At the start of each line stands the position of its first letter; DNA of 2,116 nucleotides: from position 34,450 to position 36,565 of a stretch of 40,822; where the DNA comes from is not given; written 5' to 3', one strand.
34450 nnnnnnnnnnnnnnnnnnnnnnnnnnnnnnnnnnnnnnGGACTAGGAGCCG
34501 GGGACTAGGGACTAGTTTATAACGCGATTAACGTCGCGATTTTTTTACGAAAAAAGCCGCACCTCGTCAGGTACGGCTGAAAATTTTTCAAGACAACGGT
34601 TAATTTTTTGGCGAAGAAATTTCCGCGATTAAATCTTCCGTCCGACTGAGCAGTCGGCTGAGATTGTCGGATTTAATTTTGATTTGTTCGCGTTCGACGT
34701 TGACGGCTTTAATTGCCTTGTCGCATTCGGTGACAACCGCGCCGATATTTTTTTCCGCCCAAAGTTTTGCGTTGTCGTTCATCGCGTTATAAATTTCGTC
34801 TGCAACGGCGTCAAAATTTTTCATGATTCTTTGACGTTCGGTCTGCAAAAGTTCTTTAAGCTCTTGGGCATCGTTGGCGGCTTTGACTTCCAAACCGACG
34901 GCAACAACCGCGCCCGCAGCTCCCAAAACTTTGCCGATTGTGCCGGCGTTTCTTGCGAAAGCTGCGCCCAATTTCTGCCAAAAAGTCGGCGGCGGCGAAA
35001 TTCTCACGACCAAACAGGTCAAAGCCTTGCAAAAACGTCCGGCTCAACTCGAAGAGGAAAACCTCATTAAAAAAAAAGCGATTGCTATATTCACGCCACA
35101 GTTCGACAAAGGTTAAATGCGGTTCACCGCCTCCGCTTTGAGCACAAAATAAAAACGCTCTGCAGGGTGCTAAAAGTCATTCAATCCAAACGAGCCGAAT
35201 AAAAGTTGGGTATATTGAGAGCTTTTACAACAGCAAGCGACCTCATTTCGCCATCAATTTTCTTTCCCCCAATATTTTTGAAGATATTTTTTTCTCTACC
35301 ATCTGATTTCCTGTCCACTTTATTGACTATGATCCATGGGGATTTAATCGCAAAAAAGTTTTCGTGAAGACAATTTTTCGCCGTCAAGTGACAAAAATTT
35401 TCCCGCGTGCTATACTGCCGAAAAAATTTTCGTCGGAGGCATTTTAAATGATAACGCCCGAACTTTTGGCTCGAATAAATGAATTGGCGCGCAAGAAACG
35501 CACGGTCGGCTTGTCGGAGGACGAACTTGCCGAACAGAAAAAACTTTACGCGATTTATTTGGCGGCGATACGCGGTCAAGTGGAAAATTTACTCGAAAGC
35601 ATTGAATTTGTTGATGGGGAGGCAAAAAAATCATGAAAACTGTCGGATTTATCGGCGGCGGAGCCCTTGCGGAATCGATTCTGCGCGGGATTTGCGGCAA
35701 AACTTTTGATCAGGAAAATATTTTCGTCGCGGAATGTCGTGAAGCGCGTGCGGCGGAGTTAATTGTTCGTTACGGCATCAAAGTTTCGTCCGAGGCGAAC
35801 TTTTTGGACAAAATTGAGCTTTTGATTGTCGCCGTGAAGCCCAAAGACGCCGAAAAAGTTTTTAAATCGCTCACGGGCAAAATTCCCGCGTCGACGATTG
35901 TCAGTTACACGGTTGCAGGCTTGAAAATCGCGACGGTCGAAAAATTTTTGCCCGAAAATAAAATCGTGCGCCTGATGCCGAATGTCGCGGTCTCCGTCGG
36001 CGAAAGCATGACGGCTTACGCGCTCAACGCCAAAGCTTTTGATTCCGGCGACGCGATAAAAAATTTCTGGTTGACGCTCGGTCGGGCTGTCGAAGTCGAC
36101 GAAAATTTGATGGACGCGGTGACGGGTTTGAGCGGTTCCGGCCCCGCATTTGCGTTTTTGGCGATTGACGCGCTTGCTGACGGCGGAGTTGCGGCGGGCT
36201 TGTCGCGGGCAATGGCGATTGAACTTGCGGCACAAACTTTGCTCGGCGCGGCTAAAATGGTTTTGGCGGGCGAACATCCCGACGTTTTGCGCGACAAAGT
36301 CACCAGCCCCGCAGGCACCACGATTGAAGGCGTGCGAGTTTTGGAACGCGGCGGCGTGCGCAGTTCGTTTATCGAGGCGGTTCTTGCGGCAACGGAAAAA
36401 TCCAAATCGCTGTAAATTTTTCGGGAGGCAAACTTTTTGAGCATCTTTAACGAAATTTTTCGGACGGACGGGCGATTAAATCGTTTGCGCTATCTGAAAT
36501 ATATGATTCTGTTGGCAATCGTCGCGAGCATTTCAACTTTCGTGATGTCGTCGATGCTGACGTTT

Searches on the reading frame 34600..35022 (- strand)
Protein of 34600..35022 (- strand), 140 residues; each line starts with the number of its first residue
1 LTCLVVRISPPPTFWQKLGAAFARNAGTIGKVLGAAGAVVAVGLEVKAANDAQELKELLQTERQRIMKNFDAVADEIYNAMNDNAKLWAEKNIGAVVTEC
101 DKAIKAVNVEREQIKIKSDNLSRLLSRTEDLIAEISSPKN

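Call 27: search_protein_families(library=pfam, proteins=[window:34600-35022:-], max_evalue=0.01)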
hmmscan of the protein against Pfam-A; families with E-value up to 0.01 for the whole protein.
window:34600-35022:- (140 aa): 2 families
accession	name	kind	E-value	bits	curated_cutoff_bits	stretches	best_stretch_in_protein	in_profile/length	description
PF18709.6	DLP_helical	-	0.0028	17.5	25.5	1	26-88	249-310/340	Dynamin-like helical domain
PF22137.1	T6SS_Tle1-like_C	-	0.0066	16.4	34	1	28-102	259-336/353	T6SS, Phospholipase effector Tle1-like, C-terminal domain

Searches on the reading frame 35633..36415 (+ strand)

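Call 27: search_protein_families(library=pfam, proteins=[window:35633-36415:+], max_evalue=0.01)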
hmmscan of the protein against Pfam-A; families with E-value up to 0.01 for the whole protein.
window:35633-36415:+ (260 aa): 3 families
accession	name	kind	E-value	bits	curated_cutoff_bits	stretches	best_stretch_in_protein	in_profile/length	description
PF14748.11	P5CR_dimer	-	1.2e-41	141.7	25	1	157-260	1-105/105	Pyrroline-5-carboxylate reductase dimerisation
PF03807.23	F420_oxidored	-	5.8e-12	46.5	21.6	1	3-93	1-92/94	NADP oxidoreductase coenzyme F420-dependent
PF02558.23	ApbA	-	0.0077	16.3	22.2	0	53-113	60-120/150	Ketopantoate reductase PanE/ApbA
